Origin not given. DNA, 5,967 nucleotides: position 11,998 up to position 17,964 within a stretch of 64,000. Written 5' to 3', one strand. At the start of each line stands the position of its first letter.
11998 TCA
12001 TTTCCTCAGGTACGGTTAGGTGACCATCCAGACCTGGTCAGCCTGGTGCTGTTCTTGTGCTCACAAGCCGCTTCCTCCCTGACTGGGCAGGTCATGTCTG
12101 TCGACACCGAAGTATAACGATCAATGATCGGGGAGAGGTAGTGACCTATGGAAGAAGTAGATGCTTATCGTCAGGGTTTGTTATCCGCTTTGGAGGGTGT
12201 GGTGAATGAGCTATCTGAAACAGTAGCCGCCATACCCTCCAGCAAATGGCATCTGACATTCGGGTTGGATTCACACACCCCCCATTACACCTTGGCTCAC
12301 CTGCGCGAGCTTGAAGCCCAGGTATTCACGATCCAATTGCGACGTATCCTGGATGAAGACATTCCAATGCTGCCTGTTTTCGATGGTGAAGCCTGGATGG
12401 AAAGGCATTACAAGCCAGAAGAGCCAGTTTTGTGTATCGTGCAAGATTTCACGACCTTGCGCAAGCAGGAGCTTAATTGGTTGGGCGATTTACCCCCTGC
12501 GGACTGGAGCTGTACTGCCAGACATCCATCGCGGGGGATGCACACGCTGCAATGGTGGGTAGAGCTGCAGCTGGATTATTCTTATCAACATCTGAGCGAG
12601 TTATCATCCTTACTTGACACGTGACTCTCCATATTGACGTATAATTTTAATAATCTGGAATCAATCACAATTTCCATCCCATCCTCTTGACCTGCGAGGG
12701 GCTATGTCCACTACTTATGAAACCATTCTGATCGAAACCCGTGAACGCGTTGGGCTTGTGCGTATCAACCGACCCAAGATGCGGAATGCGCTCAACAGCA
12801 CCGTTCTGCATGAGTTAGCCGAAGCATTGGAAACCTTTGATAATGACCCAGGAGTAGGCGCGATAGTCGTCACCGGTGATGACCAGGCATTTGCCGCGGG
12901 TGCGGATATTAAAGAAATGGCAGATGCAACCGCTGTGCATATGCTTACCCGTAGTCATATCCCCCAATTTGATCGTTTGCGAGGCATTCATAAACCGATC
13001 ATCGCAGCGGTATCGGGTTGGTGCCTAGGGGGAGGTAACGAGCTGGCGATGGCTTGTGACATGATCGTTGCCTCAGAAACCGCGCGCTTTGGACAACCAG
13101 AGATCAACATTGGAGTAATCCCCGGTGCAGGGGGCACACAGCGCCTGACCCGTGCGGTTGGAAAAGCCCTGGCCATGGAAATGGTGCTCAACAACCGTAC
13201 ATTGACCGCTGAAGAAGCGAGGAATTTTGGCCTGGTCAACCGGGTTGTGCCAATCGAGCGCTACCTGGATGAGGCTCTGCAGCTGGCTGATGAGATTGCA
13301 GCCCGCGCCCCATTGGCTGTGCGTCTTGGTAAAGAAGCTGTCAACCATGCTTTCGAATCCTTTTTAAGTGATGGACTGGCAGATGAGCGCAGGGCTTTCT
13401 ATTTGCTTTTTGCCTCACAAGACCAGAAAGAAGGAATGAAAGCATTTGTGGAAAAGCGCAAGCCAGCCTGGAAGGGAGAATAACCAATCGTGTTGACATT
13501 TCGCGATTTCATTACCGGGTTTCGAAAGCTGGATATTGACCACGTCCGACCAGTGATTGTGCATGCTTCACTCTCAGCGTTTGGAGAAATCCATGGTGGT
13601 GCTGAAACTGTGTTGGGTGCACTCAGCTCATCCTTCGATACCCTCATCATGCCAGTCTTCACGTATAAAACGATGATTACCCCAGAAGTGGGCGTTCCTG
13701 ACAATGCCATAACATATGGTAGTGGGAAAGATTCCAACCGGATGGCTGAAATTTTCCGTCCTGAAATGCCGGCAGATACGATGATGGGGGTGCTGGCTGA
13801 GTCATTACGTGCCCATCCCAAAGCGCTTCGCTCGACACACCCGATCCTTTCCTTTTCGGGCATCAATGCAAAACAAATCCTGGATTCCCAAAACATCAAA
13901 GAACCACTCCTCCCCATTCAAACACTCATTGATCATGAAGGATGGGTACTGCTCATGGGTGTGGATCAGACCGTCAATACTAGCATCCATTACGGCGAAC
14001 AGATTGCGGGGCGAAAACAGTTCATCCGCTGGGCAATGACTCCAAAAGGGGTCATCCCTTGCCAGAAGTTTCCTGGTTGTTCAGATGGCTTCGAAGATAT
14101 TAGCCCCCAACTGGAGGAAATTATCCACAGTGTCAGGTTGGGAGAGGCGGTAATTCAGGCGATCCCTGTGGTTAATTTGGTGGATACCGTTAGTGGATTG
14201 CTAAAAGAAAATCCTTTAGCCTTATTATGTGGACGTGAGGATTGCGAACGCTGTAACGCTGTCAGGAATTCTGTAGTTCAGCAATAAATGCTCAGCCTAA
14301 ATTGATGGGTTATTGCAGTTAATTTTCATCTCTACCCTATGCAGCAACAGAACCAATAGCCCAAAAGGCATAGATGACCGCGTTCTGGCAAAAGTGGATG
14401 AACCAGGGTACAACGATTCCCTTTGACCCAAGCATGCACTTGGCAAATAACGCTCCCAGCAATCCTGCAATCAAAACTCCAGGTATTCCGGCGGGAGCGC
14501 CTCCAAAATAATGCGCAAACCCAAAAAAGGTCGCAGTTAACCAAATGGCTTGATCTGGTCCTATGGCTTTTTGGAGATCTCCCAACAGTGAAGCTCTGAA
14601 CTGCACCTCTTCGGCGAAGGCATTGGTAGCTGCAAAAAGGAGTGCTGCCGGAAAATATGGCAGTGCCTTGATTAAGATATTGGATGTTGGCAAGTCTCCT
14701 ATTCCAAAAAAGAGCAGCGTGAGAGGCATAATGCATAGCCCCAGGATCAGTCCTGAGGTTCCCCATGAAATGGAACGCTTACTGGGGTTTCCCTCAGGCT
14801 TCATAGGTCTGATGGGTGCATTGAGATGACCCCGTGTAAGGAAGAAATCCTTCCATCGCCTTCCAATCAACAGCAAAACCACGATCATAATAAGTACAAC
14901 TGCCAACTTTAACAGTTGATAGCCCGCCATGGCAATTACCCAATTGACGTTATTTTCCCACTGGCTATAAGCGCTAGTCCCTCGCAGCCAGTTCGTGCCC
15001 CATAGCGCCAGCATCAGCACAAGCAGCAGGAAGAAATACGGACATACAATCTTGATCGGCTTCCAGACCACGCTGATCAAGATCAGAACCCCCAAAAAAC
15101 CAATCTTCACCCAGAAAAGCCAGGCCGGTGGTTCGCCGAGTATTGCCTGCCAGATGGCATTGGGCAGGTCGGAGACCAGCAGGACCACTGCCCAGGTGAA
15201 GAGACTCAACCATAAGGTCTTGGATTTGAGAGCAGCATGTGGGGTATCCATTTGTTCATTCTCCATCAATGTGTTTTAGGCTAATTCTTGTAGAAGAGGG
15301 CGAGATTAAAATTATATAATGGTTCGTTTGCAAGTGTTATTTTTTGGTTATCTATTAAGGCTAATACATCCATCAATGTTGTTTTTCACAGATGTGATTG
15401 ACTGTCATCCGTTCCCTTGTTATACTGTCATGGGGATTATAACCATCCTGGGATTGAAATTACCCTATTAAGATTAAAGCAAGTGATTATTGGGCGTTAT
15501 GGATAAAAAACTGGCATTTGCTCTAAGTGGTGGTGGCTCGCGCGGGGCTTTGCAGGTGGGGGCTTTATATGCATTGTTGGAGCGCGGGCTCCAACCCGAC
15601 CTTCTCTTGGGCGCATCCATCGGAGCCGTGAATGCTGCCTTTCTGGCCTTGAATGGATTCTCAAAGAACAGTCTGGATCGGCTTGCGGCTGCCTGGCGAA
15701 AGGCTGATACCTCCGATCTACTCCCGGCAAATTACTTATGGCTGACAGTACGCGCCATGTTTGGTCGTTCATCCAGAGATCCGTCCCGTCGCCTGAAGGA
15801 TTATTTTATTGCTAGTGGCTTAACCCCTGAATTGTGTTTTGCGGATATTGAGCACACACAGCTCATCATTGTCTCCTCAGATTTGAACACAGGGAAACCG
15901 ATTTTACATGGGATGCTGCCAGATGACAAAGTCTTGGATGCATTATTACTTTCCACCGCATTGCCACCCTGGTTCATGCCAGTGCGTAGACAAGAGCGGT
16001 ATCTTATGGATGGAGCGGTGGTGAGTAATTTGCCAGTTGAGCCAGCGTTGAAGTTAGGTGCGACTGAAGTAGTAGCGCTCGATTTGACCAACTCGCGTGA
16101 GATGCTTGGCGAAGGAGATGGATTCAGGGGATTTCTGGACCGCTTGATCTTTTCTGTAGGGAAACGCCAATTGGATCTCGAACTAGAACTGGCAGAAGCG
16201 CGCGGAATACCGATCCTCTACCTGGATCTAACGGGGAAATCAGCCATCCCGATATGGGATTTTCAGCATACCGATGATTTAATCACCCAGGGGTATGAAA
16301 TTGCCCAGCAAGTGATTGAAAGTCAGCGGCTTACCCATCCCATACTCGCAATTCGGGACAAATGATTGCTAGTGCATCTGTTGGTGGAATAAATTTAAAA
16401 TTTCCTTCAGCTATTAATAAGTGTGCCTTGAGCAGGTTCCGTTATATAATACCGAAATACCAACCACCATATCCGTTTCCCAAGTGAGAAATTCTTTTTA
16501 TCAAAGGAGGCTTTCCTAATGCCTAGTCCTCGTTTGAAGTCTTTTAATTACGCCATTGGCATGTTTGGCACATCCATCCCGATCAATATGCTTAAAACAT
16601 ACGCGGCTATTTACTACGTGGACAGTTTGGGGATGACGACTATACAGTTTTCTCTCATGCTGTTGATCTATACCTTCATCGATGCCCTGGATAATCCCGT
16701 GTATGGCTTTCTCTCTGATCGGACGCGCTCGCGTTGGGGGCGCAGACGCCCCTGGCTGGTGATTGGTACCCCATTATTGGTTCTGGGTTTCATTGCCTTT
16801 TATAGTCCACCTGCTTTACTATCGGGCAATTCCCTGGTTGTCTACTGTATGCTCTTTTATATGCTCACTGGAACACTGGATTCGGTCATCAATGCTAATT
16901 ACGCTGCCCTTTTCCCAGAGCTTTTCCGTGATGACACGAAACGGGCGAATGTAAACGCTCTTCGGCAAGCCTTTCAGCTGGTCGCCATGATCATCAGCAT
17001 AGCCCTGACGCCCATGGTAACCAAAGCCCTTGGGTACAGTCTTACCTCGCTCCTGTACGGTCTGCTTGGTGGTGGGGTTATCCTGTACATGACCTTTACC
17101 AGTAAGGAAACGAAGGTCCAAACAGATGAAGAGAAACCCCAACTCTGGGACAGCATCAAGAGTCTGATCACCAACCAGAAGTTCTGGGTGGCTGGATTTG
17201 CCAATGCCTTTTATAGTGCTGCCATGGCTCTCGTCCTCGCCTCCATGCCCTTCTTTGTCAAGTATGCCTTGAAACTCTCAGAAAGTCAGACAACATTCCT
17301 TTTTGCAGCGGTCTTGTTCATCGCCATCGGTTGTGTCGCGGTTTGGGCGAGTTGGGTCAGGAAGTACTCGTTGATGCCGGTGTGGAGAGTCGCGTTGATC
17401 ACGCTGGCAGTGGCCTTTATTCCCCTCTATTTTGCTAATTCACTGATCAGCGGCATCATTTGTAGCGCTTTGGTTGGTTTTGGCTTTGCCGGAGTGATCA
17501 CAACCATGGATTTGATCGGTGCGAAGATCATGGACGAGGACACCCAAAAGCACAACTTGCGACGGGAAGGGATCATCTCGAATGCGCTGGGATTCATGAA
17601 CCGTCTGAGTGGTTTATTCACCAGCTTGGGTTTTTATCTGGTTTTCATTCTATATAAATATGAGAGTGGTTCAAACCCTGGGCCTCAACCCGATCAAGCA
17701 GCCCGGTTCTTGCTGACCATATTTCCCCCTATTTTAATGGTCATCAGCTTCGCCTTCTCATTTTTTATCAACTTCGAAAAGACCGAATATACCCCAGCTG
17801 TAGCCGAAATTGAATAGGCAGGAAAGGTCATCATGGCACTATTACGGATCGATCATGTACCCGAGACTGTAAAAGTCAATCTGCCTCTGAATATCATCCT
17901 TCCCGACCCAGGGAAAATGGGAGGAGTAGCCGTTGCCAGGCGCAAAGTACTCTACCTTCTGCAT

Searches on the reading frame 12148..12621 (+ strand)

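Call 77: search_protein_families(library=pfam, proteins=[window:12148-12621:+], max_evalue=0.00001)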
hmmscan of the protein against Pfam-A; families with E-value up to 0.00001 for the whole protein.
window:12148-12621:+ (158 aa): 1 family
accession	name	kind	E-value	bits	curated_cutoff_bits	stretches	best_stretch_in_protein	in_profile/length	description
PF12867.12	DinB_2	-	1.3e-07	32.6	24.8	1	15-151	2-127/128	DinB superfamily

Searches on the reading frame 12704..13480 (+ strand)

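Call 77: search_protein_families(library=pfam, proteins=[window:12704-13480:+], max_evalue=0.00001)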
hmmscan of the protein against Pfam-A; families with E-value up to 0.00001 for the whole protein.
window:12704-13480:+ (259 aa): 2 families
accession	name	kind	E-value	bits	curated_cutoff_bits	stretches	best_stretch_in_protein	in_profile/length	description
PF00378.25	ECH_1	-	3.2e-79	266.2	27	1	12-258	2-250/251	Enoyl-CoA hydratase/isomerase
PF16113.10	ECH_2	-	2.9e-35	122.8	27.2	1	17-186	2-176/335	Enoyl-CoA hydratase/isomerase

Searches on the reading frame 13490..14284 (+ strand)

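Call 77: search_protein_families(library=pfam, proteins=[window:13490-14284:+], max_evalue=0.00001)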
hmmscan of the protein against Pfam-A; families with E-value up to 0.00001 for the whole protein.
window:13490-14284:+ (265 aa): 1 family
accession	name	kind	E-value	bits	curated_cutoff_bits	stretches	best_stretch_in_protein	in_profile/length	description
PF02522.19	Antibiotic_NAT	-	2.5e-31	109.5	25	1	23-237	1-230/232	Aminoglycoside 3-N-acetyltransferase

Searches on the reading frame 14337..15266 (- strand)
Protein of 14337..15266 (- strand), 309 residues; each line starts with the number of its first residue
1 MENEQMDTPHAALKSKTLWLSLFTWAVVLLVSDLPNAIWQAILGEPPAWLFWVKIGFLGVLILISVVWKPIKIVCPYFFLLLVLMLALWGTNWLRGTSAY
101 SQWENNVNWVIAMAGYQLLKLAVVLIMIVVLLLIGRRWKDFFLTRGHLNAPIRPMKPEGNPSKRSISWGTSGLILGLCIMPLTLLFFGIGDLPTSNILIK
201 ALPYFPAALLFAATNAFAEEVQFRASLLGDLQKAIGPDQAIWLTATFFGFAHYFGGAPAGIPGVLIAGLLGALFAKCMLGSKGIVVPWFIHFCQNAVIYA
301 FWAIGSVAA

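Call 77: search_protein_families(library=pfam, proteins=[window:14337-15266:-], max_evalue=0.00001)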
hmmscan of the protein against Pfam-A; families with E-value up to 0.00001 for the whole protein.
window:14337-15266:- (309 aa): 1 family
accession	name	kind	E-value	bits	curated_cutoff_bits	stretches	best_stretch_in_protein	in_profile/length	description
PF02517.21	Rce1-like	-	1.1e-13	51.7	22.4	1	205-297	5-93/93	Type II CAAX prenyl endopeptidase Rce1-like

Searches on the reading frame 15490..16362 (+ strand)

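Call 77: search_protein_families(library=pfam, proteins=[window:15490-16362:+], max_evalue=0.00001)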
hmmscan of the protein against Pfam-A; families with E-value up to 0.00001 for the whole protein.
window:15490-16362:+ (291 aa): 1 family
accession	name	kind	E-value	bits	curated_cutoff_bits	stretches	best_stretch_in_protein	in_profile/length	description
PF01734.28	Patatin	-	7.4e-32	111.5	27.7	1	11-187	2-191/191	Patatin-like phospholipase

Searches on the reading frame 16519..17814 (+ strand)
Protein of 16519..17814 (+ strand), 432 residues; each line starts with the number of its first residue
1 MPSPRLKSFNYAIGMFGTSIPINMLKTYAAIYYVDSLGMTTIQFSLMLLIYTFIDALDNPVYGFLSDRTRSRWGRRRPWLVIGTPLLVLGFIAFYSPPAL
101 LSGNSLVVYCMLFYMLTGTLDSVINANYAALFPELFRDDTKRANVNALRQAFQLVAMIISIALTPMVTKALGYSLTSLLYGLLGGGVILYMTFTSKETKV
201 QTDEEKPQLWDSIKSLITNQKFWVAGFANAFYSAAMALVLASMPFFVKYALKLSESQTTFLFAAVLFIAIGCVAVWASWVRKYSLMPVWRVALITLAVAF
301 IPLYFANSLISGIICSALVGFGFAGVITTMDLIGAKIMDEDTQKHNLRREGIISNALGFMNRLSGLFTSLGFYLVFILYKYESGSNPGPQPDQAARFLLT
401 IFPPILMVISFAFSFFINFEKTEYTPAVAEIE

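Call 77: search_protein_families(library=pfam, proteins=[window:16519-17814:+], max_evalue=0.00001)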
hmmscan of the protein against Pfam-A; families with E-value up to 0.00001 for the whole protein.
window:16519-17814:+ (432 aa): 2 families
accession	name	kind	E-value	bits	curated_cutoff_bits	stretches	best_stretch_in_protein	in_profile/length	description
PF13347.12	MFS_2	-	1.4e-48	166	27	1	11-419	2-425/427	MFS/sugar transport protein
PF07690.21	MFS_1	-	8.5e-28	97.7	33.4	1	12-340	2-325/347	Major Facilitator Superfamily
